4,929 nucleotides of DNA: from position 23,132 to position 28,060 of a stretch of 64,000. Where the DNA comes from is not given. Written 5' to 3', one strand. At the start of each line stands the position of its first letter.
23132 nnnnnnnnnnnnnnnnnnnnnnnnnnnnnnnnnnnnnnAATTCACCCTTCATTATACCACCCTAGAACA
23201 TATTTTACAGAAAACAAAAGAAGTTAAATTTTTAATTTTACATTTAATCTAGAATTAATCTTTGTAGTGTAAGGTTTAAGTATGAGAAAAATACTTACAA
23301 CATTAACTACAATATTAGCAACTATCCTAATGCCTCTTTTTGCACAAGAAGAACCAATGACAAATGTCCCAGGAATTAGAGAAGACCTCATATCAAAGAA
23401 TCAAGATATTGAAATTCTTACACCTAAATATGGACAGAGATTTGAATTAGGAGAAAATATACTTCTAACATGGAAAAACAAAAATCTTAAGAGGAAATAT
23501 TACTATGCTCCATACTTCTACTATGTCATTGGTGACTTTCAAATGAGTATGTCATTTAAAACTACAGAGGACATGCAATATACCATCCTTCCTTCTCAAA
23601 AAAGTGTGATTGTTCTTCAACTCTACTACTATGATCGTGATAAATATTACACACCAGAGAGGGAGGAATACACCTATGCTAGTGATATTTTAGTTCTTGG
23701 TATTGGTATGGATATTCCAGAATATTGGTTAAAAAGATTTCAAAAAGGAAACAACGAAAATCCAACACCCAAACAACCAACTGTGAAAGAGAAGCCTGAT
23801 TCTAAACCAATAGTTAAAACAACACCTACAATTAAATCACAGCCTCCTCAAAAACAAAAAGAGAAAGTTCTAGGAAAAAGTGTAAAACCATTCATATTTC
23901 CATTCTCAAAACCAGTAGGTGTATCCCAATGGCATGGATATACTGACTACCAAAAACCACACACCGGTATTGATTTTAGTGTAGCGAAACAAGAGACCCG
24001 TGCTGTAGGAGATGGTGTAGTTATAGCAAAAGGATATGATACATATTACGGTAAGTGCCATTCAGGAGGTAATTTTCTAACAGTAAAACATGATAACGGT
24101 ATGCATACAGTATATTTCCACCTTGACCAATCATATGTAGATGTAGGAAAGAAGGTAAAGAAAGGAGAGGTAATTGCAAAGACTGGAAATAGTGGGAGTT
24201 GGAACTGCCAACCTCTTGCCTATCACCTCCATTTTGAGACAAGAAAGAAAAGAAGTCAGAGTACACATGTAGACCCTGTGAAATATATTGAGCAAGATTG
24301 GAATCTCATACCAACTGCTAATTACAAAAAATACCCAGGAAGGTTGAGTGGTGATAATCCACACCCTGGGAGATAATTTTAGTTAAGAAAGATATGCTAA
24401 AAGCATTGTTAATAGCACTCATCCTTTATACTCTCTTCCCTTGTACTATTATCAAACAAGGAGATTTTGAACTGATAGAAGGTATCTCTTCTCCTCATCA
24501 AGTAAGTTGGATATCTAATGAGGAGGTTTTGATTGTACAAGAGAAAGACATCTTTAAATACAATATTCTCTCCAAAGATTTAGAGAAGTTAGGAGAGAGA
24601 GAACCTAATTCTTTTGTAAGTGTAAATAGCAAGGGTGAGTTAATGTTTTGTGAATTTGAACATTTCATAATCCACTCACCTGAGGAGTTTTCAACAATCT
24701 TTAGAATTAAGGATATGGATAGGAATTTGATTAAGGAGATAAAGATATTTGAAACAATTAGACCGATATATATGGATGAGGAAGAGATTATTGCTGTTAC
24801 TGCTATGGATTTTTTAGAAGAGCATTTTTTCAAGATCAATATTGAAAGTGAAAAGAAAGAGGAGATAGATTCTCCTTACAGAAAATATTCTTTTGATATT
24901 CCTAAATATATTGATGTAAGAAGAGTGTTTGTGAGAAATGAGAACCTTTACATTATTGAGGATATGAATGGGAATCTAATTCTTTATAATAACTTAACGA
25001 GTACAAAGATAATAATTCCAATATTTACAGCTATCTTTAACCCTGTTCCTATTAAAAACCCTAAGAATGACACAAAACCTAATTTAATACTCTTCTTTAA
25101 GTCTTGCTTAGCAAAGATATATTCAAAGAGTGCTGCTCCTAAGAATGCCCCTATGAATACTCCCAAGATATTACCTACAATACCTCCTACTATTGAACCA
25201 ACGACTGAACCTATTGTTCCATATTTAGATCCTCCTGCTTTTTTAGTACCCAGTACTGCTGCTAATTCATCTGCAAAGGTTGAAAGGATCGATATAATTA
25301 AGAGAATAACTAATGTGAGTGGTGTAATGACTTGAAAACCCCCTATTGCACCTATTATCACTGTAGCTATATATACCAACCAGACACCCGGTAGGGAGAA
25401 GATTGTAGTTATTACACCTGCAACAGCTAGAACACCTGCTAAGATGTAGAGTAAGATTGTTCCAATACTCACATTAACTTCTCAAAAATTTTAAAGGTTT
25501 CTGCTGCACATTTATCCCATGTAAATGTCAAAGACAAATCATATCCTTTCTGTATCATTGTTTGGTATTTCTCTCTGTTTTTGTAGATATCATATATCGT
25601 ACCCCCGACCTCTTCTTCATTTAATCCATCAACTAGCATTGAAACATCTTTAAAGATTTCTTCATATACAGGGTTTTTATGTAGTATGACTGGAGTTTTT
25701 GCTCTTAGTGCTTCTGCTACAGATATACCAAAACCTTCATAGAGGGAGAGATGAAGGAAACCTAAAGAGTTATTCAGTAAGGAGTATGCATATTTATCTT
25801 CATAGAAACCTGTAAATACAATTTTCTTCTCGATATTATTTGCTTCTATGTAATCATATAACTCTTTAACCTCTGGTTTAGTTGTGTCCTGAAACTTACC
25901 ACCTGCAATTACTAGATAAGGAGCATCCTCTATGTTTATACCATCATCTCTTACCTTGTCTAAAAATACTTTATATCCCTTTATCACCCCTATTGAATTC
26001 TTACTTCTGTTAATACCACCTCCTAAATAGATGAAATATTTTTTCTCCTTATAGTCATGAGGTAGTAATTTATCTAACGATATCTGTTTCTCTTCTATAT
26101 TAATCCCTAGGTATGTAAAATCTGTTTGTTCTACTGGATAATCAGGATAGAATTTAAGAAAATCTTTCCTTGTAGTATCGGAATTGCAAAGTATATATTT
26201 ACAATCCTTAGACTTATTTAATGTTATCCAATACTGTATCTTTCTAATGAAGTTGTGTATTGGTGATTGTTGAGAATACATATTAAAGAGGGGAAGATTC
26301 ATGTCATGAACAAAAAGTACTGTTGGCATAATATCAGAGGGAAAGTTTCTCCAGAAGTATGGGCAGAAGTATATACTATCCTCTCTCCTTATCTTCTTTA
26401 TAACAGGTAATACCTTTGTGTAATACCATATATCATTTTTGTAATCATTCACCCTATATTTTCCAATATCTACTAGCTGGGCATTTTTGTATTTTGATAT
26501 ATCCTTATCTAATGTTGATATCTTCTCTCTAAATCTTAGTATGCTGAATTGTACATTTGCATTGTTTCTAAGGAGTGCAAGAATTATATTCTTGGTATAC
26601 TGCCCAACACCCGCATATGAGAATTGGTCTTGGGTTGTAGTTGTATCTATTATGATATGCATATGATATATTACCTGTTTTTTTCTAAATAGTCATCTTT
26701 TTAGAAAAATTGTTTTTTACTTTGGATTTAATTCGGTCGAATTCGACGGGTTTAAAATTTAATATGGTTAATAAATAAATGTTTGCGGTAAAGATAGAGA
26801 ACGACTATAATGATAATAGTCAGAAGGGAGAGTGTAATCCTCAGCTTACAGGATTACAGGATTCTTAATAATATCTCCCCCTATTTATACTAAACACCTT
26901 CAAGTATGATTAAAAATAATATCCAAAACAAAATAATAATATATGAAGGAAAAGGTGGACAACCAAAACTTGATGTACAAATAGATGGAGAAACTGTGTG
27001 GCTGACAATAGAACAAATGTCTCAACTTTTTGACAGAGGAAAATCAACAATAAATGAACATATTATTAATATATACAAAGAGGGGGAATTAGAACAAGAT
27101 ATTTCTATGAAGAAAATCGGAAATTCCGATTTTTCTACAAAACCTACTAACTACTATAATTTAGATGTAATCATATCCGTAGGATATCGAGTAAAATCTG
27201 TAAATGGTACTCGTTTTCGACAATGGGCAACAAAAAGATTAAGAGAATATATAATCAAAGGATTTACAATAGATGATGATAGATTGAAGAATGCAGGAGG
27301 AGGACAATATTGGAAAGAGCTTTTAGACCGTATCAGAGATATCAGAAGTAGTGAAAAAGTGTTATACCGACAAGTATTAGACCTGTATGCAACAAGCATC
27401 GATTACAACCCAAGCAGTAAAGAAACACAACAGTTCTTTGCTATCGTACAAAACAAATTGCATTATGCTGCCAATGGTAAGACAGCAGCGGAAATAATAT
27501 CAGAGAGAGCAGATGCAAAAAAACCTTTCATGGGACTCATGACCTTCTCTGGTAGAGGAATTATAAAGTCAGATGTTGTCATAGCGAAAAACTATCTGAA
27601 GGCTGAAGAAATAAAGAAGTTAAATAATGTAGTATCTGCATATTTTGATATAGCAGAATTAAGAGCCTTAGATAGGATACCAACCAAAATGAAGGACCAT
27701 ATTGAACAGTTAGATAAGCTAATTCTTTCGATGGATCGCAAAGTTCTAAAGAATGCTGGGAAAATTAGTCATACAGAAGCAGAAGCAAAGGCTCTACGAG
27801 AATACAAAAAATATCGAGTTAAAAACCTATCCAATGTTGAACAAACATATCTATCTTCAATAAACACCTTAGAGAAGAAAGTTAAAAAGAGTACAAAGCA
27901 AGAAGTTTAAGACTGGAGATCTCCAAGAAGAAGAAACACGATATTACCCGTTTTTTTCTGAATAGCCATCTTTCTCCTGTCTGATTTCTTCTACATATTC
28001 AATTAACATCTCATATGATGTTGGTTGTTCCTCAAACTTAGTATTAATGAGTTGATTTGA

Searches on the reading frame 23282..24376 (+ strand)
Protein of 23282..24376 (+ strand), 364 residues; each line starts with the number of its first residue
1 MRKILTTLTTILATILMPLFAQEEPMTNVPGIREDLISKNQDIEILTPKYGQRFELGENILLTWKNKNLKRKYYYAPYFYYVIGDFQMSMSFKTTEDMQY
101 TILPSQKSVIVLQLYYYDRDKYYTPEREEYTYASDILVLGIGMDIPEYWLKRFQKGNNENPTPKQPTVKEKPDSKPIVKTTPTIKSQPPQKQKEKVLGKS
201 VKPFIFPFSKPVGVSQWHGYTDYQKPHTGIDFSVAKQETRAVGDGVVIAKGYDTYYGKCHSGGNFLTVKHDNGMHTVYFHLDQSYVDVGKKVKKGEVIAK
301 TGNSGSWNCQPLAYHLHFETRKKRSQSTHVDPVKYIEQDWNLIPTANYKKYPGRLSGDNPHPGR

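Call 8: search_protein_families(library=pfam, proteins=[window:23282-24376:+], max_evalue=0.0001)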
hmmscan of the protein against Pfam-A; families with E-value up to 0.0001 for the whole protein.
window:23282-24376:+ (364 aa): 1 family
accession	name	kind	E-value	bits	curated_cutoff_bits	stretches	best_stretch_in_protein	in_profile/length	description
PF01551.29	Peptidase_M23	-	5.6e-22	78.2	28.7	1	226-331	2-95/96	Peptidase family M23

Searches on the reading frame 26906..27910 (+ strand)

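Call 8: search_protein_families(library=pfam, proteins=[window:26906-27910:+], max_evalue=0.0001)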
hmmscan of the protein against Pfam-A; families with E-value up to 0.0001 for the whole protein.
window:26906-27910:+ (334 aa): 1 family
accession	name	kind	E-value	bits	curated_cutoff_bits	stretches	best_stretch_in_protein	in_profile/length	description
PF13310.11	Virulence_RhuM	-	2.1e-103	345.5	33.7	1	77-307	17-248/252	Virulence protein RhuM family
